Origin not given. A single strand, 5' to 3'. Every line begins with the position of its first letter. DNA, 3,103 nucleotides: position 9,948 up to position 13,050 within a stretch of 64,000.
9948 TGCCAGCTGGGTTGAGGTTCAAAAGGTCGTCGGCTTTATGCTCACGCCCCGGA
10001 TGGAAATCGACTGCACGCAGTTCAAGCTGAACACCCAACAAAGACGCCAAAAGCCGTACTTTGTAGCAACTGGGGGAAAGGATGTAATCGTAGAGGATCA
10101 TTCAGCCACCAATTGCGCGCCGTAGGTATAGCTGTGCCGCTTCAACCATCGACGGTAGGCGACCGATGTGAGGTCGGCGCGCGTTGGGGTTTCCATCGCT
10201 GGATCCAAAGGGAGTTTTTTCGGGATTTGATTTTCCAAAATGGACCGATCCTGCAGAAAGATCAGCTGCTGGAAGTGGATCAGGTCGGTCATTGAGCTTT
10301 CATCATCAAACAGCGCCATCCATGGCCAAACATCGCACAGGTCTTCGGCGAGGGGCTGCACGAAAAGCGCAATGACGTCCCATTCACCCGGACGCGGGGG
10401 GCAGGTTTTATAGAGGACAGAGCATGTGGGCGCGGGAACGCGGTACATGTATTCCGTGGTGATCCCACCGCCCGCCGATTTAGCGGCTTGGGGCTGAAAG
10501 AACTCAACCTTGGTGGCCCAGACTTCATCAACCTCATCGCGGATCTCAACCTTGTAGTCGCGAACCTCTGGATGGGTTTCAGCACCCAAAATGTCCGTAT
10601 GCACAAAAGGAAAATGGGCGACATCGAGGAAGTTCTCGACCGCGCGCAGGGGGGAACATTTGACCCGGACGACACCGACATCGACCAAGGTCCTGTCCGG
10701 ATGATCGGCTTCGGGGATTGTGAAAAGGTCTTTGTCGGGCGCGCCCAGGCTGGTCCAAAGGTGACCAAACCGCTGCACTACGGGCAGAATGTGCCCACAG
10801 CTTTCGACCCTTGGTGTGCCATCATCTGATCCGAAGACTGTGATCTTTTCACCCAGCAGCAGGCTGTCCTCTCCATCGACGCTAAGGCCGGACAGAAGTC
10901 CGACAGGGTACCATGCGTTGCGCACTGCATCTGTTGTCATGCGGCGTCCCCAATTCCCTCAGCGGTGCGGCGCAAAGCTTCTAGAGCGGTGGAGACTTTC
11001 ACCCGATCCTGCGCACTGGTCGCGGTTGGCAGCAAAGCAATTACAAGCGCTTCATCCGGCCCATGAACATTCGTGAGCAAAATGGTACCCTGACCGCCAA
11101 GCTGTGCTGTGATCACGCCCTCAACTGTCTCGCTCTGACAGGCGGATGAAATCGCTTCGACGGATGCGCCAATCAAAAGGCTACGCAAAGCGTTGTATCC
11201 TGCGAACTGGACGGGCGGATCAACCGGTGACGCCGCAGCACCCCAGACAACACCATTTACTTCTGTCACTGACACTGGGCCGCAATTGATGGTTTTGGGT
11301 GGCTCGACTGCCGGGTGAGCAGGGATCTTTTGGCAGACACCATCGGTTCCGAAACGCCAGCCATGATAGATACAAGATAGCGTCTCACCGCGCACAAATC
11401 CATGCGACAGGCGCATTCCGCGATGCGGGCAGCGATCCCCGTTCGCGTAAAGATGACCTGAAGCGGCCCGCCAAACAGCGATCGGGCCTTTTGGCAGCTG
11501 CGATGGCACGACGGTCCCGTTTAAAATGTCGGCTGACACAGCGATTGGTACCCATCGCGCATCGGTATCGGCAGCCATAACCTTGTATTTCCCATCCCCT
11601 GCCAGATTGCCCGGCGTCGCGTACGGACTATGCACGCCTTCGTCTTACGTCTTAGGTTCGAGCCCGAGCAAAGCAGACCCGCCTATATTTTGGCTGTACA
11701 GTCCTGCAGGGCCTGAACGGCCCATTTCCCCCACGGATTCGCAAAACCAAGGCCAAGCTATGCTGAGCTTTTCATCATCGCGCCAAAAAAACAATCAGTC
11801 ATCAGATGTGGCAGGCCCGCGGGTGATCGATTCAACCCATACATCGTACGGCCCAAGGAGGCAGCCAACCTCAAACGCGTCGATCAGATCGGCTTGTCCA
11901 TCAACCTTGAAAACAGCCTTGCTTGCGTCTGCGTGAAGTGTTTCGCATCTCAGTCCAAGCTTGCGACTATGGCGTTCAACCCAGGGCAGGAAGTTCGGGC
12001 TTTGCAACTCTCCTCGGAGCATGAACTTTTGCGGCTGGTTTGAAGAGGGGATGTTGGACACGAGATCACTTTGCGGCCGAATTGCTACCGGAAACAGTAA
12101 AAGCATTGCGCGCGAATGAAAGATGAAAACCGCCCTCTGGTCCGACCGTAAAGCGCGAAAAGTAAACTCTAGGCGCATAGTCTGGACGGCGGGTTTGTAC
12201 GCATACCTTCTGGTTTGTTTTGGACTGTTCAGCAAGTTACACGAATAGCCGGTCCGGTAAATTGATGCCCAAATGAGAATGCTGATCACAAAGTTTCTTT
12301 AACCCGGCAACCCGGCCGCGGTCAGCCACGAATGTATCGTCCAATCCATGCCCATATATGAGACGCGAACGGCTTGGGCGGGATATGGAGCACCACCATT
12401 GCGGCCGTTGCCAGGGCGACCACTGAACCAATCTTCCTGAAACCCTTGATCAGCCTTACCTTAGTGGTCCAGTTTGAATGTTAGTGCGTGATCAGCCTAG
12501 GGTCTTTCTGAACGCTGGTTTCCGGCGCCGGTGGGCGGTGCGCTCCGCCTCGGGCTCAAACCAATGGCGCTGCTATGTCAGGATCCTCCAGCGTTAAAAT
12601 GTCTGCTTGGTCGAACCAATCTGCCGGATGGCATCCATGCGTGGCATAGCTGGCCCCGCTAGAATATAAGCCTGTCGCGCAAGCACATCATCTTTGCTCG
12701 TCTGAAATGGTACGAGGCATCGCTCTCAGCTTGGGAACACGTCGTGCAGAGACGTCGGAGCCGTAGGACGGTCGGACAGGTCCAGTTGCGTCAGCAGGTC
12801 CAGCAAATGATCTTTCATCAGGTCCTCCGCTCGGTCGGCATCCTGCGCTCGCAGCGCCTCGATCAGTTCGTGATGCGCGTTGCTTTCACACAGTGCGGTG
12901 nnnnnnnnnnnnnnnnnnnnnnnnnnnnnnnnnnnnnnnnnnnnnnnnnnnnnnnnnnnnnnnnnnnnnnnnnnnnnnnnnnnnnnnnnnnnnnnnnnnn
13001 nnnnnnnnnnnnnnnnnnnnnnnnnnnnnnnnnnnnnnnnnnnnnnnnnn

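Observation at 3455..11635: Eight-gene operon links a split Rieske oxygenase, a GST and a guanine-deaminase-type amidohydrolase to a nucleoside/purine-type (BMP) ABC importer, an NdmCDE-like layout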

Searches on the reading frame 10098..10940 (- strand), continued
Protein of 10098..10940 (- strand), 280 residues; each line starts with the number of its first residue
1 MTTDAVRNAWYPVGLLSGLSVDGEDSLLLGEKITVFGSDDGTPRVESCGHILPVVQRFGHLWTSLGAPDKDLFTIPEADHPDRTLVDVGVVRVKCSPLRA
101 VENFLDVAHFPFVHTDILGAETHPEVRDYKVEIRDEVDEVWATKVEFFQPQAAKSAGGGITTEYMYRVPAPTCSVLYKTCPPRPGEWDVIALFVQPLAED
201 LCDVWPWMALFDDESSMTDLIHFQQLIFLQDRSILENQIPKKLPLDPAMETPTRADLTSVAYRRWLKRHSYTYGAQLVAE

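Call 84: fold_search(model_id=the predicted structure, library=pdb)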
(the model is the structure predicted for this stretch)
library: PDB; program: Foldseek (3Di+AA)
matches with E <= 10: 1263; with E <= 0.001: 158
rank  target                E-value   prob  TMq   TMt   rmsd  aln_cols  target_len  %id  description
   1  6wnd_C                1.2e-20  1.00  0.86  0.75   3.2       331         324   23  Structure of the Rieske non-heme iron oxygenase GxtA with dideoxysaxitoxin bound (released 2020-06-17)
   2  7szg_C                2.4e-20  1.00  0.85  0.74   3.2       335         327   22  Structure of the Rieske Non-heme Iron Oxygenase GxtA Pressurized with Xenon (released 2022-01-19)
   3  6wnd_B                2.4e-20  1.00  0.84  0.74   3.3       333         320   22  Structure of the Rieske non-heme iron oxygenase GxtA with dideoxysaxitoxin bound (released 2020-06-17)
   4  7szf_B                3.0e-20  1.00  0.84  0.74   3.2       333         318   22  Structure of the Rieske Non-heme Iron Oxygenase GxtA with beta-Saxitoxinol Bound (released 2022-01-19)
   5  7szf_C                3.8e-20  1.00  0.86  0.75   3.2       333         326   23  Structure of the Rieske Non-heme Iron Oxygenase GxtA with beta-Saxitoxinol Bound (released 2022-01-19)
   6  7sze_C                4.5e-20  1.00  0.86  0.75   3.2       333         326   23  Structure of the Rieske Non-heme Iron Oxygenase GxtA with Saxitoxin Bound (released 2022-01-19)
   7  6wnc_C                7.4e-20  1.00  0.86  0.74   3.1       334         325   23  Structure of the Rieske non-heme iron oxygenase GxtA (released 2020-06-17)
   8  7sze_A                1.7e-19  1.00  0.84  0.74   3.1       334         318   22  Structure of the Rieske Non-heme Iron Oxygenase GxtA with Saxitoxin Bound (released 2022-01-19)
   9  6wnc_B                1.9e-19  1.00  0.84  0.74   3.3       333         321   22  Structure of the Rieske non-heme iron oxygenase GxtA (released 2020-06-17)
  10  7sze_B                2.3e-19  1.00  0.85  0.73   3.5       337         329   22  Structure of the Rieske Non-heme Iron Oxygenase GxtA with Saxitoxin Bound (released 2022-01-19)
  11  6wnd_A                3.0e-19  1.00  0.82  0.75   2.9       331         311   23  Structure of the Rieske non-heme iron oxygenase GxtA with dideoxysaxitoxin bound (released 2020-06-17)
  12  7szg_A                3.3e-19  1.00  0.83  0.74   3.0       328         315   22  Structure of the Rieske Non-heme Iron Oxygenase GxtA Pressurized with Xenon (released 2022-01-19)
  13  7szh_B                4.2e-19  1.00  0.87  0.75   3.4       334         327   22  Structure of the Rieske Non-heme Iron Oxygenase SxtT with beta-saxitoxinol Bound (released 2022-01-19)
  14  6wnb_B                4.4e-19  1.00  0.86  0.74   3.4       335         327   22  Structure of the Rieske non-heme iron oxygenase SxtT with dideoxysaxitoxin bound (released 2020-06-17)
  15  6wn3_B                5.5e-19  1.00  0.83  0.72   3.8       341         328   21  Structure of the Rieske non-heme iron oxygenase SxtT (released 2020-06-17)
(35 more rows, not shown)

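Call 106: find_encoding_contigs(protein=P0211, flank=9000, max_places=1)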
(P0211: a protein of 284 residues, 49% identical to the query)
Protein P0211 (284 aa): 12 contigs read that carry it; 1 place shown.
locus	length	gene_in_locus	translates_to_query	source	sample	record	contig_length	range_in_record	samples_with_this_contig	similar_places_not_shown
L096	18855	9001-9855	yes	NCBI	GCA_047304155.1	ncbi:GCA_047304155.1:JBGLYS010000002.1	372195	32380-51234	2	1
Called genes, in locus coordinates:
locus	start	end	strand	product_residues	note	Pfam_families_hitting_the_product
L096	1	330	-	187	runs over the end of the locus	PF00578:AhpC-TSA, PF08534:Redoxin, PF10417:1-cysPrx_C (weak)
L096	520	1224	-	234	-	PF00106:adh_short, PF13561:adh_short_C2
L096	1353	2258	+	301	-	PF00126:HTH_1, PF03466:LysR_substrate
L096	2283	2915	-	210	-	PF02798:GST_N, PF13417:GST_N_3, PF13409:GST_N_2, PF13410:GST_C_2 (weak), PF00043:GST_C (weak)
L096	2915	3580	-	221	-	PF00355:Rieske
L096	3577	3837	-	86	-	-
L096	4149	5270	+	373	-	PF02608:Bmp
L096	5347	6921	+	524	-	PF00005:ABC_tran, PF13304:AAA_21 (faint), PF00005:ABC_tran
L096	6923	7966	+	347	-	PF02653:BPD_transp_2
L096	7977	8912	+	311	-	PF02653:BPD_transp_2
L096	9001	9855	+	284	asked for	PF19112:VanA_C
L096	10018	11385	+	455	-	PF01979:Amidohydro_1, PF07969:Amidohydro_3 (weak)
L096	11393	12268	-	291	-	PF03446:NAD_binding_2, PF03807:F420_oxidored, PF14833:NAD_binding_11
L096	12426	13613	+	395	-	PF02771:Acyl-CoA_dh_N, PF02770:Acyl-CoA_dh_M, PF00441:Acyl-CoA_dh_1, PF08028:Acyl-CoA_dh_2 (faint)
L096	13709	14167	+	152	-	PF13548:DUF4126 (weak)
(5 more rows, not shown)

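Call 107: find_encoding_contigs(protein=P0181, flank=9000, max_places=1)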
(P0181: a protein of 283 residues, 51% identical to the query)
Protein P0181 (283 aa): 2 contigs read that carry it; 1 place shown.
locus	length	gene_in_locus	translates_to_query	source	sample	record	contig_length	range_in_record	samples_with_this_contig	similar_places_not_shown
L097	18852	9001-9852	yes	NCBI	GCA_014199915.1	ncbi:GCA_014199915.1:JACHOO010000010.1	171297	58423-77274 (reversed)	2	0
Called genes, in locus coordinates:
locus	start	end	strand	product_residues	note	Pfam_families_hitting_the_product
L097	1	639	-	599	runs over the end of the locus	PF07969:Amidohydro_3 (faint), PF01979:Amidohydro_1, PF13382:Adenine_deam_C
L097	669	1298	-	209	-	PF02798:GST_N, PF13417:GST_N_3, PF13409:GST_N_2, PF00043:GST_C, PF13410:GST_C_2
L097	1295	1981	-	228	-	PF00355:Rieske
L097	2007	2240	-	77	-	-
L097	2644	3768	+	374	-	PF02608:Bmp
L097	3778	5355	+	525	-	PF00005:ABC_tran, PF13304:AAA_21 (faint), PF00005:ABC_tran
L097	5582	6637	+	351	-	PF02653:BPD_transp_2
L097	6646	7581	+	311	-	PF02653:BPD_transp_2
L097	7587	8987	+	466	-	PF01979:Amidohydro_1, PF07969:Amidohydro_3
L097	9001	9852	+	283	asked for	PF19112:VanA_C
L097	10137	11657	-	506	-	PF01979:Amidohydro_1, PF07969:Amidohydro_3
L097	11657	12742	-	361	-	PF04055:Radical_SAM, PF12544:LAM_C (weak)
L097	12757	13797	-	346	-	PF00152:tRNA-synt_2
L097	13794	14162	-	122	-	PF05016:ParE_toxin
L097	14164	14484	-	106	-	PF03693:ParD_antitoxin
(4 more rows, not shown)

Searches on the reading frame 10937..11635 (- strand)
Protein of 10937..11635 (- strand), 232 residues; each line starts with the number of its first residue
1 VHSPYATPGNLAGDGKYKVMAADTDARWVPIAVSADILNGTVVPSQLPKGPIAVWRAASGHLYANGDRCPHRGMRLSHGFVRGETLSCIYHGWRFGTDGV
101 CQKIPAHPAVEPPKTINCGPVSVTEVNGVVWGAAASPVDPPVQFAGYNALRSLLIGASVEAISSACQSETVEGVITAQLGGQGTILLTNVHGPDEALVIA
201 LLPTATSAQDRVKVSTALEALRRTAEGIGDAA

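Call 4: search_protein_families(library=pfam, proteins=[window:10937-11635:-], max_evalue=0.01)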
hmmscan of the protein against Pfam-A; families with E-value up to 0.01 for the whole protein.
window:10937-11635:- (232 aa): 2 families
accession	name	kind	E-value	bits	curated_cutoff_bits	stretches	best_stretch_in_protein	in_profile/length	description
PF00355.32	Rieske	-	4.6e-21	75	20.3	1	28-110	2-84/88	Rieske [2Fe-2S] domain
PF13806.12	Rieske_2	-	0.0023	18.3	27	1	27-83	1-58/104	Rieske-like [2Fe-2S] domain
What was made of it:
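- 10937..11578 (-): Free-standing Rieske [2Fe-2S] subunit (213 aa; the longest ORF runs to 11635). It is equivalent to the N-terminal module of NdmD without the reductase. Pfam Rieske, E 4.6e-21 (call 4).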

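Call 5: search_protein_families(library=ncbifam, proteins=[window:10937-11635:-], max_evalue=0.01)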
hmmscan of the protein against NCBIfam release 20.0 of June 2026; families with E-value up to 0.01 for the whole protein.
window:10937-11635:- (232 aa): 11 families
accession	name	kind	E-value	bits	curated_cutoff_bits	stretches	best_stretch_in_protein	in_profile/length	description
NF052579.1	BetMthstMoxSdmAMthl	equivalog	2.7e-17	62.8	600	1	27-105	17-95/351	4beta-methylsterol monooxygenase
NF042946.1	3PPDioc_HcaE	equivalog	9.9e-09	34.7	830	1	44-126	56-138/450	3-phenylpropionate/cinnamic acid dioxygenase subunit alpha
TIGR02378.1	nirD_assim_sml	equivalog_domain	1.4e-07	31.6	74.65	1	28-103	2-83/105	nitrite reductase small subunit NirD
NF041683.1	ant_diox_AndAb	equivalog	3.3e-07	30.5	150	1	28-93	2-66/100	anthranilate 1,2-dioxygenase ferredoxin subunit AndAb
NF041684.1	ant_diox_AndAc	equivalog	1.1e-06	27.6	750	1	46-105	66-126/418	anthranilate 1,2-dioxygenase large subunit AndAc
NF007422.0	PRK09965.1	equivalog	4.1e-06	26.8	113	1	48-111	23-85/106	bifunctional 3-phenylpropionate/cinnamic acid dioxygenase ferredoxin subunit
TIGR03229.1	benzo_1_2_benA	equivalog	2.9e-05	23.1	780.95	1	27-118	38-131/433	benzoate 1,2-dioxygenase large subunit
NF042948.2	3PPDioc_HcaC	equivalog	5.4e-05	23.4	150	1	35-116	10-89/105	3-phenylpropionate/cinnamic acid dioxygenase ferredoxin subunit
TIGR02377.1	MocE_fam_FeS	subfamily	9.8e-05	22.3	136.15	1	49-97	23-71/101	MocE family 2Fe-2S type ferredoxin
NF058607.1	GlBtMonoOxGbcA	equivalog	0.00056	18.5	670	1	28-99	56-129/420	glycine betaine monooxygenase oxygenase subunit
TIGR03228.1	anthran_1_2_A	equivalog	0.0015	17.4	671.9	1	42-106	54-119/438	anthranilate 1,2-dioxygenase large subunit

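Call 7: search_solved_structures(query=window:10937-11635:-, max_evalue=1)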
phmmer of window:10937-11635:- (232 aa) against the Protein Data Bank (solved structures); distinct sequences matched with E-value up to 1: 64 (the best 60 are shown).
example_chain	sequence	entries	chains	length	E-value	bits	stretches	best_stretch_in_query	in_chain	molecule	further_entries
6wnc_A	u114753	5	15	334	3.1e-17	66.1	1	27-144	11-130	SxtDIOX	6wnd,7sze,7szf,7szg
6wn3_A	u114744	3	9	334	3.3e-17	66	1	28-144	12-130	SxtT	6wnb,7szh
7fhr_A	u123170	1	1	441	3.5e-13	52.8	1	26-134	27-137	Putative Phthalate 4,5-dioxygenase, subunit alpha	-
6icp_A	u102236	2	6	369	7.8e-12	48.4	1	62-137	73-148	Methylxanthine N1-demethylase NdmA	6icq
6ick_A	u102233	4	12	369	7.9e-12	48.4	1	62-137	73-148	Methylxanthine N1-demethylase NdmA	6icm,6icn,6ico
3gkq_A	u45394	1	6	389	5e-08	35.9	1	27-98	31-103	Terminal oxygenase component of carbazole 1,9a-dioxygenase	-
1vck_A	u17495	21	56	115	8.7e-08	35.2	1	27-130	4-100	ferredoxin component of carbazole | Ferredoxin CarAc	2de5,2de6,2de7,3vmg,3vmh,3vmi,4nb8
7qwt_A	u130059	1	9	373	1.5e-07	34.4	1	27-106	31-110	Rieske (2Fe-2S) domain protein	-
2zyl_A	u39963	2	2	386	1.6e-07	34.3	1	28-107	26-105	POSSIBLE OXIDOREDUCTASE | 3-ketosteroid-9-alpha-monooxygenase oxygenase subunit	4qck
7fjl_A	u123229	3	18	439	2e-07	34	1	27-132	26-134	Rieske (2Fe-2S) domain protein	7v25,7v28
6icl_A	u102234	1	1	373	2.2e-07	33.8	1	59-109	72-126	Methylxanthine N3-demethylase NdmB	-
8k0a_A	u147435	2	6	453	2.6e-07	33.6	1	47-113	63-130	3-phenylpropionate/cinnamic acid dioxygenase subunit alpha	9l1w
4qdf_B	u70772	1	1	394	3.9e-07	33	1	51-112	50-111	3-ketosteroid 9alpha-hydroxylase oxygenase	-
9ina_A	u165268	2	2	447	4e-07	33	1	27-132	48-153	Rieske (2Fe-2S) domain protein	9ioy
3gb4_A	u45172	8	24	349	4.1e-07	33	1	48-137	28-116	DdmC | Dicamba O-demethylase, oxygenase component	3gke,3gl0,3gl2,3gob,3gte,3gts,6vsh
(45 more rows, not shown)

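Call 69: find_homologous_proteins(query=window:10937-11578:-, max_evalue=1e-10)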
Query window:10937-11578:- (213 aa): 1077 proteins with E <= 1e-10 among 1924 candidates; the best 120 are listed.
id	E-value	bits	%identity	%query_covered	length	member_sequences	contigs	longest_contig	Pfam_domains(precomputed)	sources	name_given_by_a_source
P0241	1.6e-137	474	100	100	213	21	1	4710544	PF00355.33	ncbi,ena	-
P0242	1.1e-106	373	77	100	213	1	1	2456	PF00355.33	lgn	-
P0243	5.5e-101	355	76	100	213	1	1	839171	PF00355.33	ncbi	-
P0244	2.2e-98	346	73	100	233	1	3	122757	PF00355.33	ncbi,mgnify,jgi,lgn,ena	mgnify:CR=1 FL=1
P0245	1.9e-96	340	69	100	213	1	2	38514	PF00355.33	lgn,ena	-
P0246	1.4e-93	330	67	100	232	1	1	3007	PF00355.33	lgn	-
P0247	1.9e-92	327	69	100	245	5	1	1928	PF00355.33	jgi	jgi:phenylpropionate dioxygenase-like ring-hydroxylating dioxygenase large terminal subunit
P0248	7.0e-89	315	67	99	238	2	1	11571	PF00355.33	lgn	-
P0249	1.0e-88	315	66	100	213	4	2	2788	PF00355.33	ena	-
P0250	1.6e-88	314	68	100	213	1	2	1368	PF00355.33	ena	-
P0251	2.0e-88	314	65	100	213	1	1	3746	PF00355.33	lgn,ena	-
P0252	2.5e-88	313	67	100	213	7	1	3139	PF00355.33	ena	-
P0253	2.2e-87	310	65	100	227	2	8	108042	PF00355.33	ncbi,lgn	-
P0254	3.7e-87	309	65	100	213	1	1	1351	PF00355.33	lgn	-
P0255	5.7e-87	309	70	97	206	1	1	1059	PF00355.33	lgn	-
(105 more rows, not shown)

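Call 79: predict_structure(alignment_id=A3)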
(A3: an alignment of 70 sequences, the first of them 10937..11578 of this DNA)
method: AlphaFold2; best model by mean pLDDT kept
length: 213 residues; sequences in the alignment: 70
mean_pLDDT: 94.0   pTM: 0.89
mean pLDDT of the five models: 94.0, 93.6, 93.5, 92.1, 91.4
residues with pLDDT >= 90: 193; 70-90: 12; 50-70: 4; < 50: 4
segments of 3 or more residues with pLDDT < 50: 1-4
pLDDT, mean of each block of 10 residues (from residue 1): 65 98 95 97 97 95 97 95 93 92 97 93 96 97 96 95 97 94 98 98 95 69
secondary structure, 60 per line:
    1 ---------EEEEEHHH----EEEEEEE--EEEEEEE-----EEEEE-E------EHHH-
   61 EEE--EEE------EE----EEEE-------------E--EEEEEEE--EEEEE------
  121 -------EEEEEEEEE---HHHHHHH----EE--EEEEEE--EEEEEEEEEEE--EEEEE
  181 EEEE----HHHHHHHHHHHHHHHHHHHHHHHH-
elements in order: E10-14 E22-28 E31-37 E43-47 E61-63 E66-68 E81-84 E101-107 E110-114 E128-136 H140-146 E155-160 E163-173 E176-184 H189-212

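Call 83: fold_search(model_id=the predicted structure, library=pdb)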
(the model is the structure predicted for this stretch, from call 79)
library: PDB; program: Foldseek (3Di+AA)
matches with E <= 10: 1412; with E <= 0.001: 182
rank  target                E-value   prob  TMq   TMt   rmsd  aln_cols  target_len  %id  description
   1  6wnd_A                6.2e-16  1.00  0.77  0.55   5.1       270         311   21  Structure of the Rieske non-heme iron oxygenase GxtA with dideoxysaxitoxin bound (released 2020-06-17)
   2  7sze_A                9.2e-16  1.00  0.70  0.49   6.2       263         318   22  Structure of the Rieske Non-heme Iron Oxygenase GxtA with Saxitoxin Bound (released 2022-01-19)
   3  6wnc_A                9.8e-16  1.00  0.77  0.55   5.0       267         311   22  Structure of the Rieske non-heme iron oxygenase GxtA (released 2020-06-17)
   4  6wnd_B                2.1e-15  1.00  0.77  0.53   6.7       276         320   21  Structure of the Rieske non-heme iron oxygenase GxtA with dideoxysaxitoxin bound (released 2020-06-17)
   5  7szf_C                2.2e-15  1.00  0.75  0.51   5.3       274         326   20  Structure of the Rieske Non-heme Iron Oxygenase GxtA with beta-Saxitoxinol Bound (released 2022-01-19)
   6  7szg_A                2.2e-15  1.00  0.74  0.52   5.3       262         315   22  Structure of the Rieske Non-heme Iron Oxygenase GxtA Pressurized with Xenon (released 2022-01-19)
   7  7szh_A                2.7e-15  1.00  0.74  0.51   4.6       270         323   21  Structure of the Rieske Non-heme Iron Oxygenase SxtT with beta-saxitoxinol Bound (released 2022-01-19)
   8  7szh_B                2.7e-15  1.00  0.73  0.50   5.5       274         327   21  Structure of the Rieske Non-heme Iron Oxygenase SxtT with beta-saxitoxinol Bound (released 2022-01-19)
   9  7szf_B                3.5e-15  1.00  0.78  0.54   4.3       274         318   21  Structure of the Rieske Non-heme Iron Oxygenase GxtA with beta-Saxitoxinol Bound (released 2022-01-19)
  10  6wn3_B                3.5e-15  1.00  0.73  0.50   5.5       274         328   21  Structure of the Rieske non-heme iron oxygenase SxtT (released 2020-06-17)
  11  6wnc_B                3.9e-15  1.00  0.76  0.52   6.4       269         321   20  Structure of the Rieske non-heme iron oxygenase GxtA (released 2020-06-17)
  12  7szg_B                4.4e-15  1.00  0.76  0.54   4.7       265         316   20  Structure of the Rieske Non-heme Iron Oxygenase GxtA Pressurized with Xenon (released 2022-01-19)
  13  6wn3_A                4.6e-15  1.00  0.74  0.50   5.4       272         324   22  Structure of the Rieske non-heme iron oxygenase SxtT (released 2020-06-17)
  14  6wnb_C                5.5e-15  1.00  0.75  0.52   4.3       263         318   21  Structure of the Rieske non-heme iron oxygenase SxtT with dideoxysaxitoxin bound (released 2020-06-17)
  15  6wnb_B                5.5e-15  1.00  0.76  0.52   5.5       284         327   21  Structure of the Rieske non-heme iron oxygenase SxtT with dideoxysaxitoxin bound (released 2020-06-17)
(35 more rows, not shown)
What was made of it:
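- Both models superpose on whole alpha subunits (calls 83, 84).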

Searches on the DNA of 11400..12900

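Call 14: search_rna_families(source=window, start=11400, end=12900, threshold=evalue, max_evalue=1)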
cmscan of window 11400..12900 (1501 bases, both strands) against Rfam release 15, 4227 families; matches with E-value up to 1: 0.
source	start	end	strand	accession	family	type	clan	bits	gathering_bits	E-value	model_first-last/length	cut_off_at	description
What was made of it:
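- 11579..11794 (-): Intergenic region of 216 bp between the small gene and the Rieske gene; the likely promoter/operator region of the main operon. There is no Rfam match (call 14).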
